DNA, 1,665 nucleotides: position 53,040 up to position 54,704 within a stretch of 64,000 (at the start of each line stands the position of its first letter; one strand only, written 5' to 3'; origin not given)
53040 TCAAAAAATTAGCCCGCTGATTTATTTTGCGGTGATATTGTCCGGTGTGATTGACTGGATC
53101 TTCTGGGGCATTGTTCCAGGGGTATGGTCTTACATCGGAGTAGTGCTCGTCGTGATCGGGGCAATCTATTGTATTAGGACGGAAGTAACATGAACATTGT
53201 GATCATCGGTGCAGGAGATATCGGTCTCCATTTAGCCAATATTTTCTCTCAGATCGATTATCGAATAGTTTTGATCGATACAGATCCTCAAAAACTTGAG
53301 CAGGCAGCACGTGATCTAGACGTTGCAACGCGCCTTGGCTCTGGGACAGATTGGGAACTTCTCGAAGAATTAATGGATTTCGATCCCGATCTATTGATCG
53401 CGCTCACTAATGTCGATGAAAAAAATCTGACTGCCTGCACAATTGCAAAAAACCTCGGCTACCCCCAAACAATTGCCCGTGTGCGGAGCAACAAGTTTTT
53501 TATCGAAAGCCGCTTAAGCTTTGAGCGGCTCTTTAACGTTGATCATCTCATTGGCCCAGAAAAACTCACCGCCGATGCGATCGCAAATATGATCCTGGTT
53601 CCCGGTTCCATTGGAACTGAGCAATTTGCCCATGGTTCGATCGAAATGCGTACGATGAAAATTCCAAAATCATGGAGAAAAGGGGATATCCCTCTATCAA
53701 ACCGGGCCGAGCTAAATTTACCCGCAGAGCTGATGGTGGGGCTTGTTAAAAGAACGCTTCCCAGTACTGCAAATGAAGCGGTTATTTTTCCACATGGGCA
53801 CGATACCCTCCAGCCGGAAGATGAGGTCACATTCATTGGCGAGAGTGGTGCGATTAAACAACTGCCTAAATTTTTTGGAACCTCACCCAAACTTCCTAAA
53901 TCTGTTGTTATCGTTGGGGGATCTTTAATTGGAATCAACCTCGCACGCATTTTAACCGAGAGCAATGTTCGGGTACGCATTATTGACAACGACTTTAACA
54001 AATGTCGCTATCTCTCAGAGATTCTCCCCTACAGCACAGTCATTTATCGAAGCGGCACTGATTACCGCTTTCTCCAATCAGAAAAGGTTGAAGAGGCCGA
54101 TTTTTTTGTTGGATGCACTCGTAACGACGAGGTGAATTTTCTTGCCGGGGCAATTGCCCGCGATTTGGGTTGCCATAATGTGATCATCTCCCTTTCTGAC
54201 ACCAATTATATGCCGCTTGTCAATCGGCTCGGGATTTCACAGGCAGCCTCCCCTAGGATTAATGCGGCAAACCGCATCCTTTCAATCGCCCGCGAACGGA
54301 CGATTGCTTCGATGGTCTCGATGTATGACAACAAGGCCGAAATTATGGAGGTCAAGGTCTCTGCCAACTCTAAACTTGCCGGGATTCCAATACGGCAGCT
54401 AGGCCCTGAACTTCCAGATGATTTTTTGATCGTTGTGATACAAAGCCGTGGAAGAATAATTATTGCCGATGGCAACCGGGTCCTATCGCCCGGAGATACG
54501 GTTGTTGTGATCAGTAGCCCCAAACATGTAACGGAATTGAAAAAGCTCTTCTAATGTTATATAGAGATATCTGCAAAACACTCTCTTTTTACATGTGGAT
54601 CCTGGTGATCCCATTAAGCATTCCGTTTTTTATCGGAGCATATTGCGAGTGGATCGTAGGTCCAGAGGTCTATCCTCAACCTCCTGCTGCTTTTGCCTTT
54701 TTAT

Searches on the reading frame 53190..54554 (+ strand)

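Call 41: search_protein_families(library=pfam, proteins=[window:53190-54554:+], max_evalue=0.0001)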
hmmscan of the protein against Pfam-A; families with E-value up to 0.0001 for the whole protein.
window:53190-54554:+ (454 aa): 10 families
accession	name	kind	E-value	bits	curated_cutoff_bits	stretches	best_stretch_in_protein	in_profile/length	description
PF02254.24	TrkA_N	-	4.4e-39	133.8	23.8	2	239-355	1-116/116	TrkA-N domain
PF02080.26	TrkA_C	-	2e-21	76.1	27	2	385-454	1-70/71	TrkA-C domain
PF00070.33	Pyr_redox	-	2.8e-10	41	22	0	2-36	1-35/82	Pyridine nucleotide-disulphide oxidoreductase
PF07992.20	Pyr_redox_2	-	1.5e-09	38.2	26.1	0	233-267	139-173/291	Pyridine nucleotide-disulphide oxidoreductase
PF13478.12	XdhC_C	-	1.1e-07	32.9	29.7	0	3-72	1-75/125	XdhC Rossmann domain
PF13241.12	NAD_binding_7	-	2.4e-07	31.7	22.1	0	237-325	8-84/104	Putative NAD(P)-binding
PF01262.27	AlaDh_PNT_C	-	5e-07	29.8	23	0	235-309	27-99/214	Alanine dehydrogenase/PNT, C-terminal domain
PF03721.20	UDPG_MGDP_dh_N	-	2.9e-06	27.4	27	0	1-40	1-40/187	UDP-glucose/GDP-mannose dehydrogenase family, NAD binding domain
PF02737.24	3HCDH_N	-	4.6e-06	27.1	22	0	3-43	2-42/180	3-hydroxyacyl-CoA dehydrogenase, NAD binding domain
PF03807.23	F420_oxidored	-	3.9e-05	24.6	21.6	0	3-46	2-47/94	NADP oxidoreductase coenzyme F420-dependent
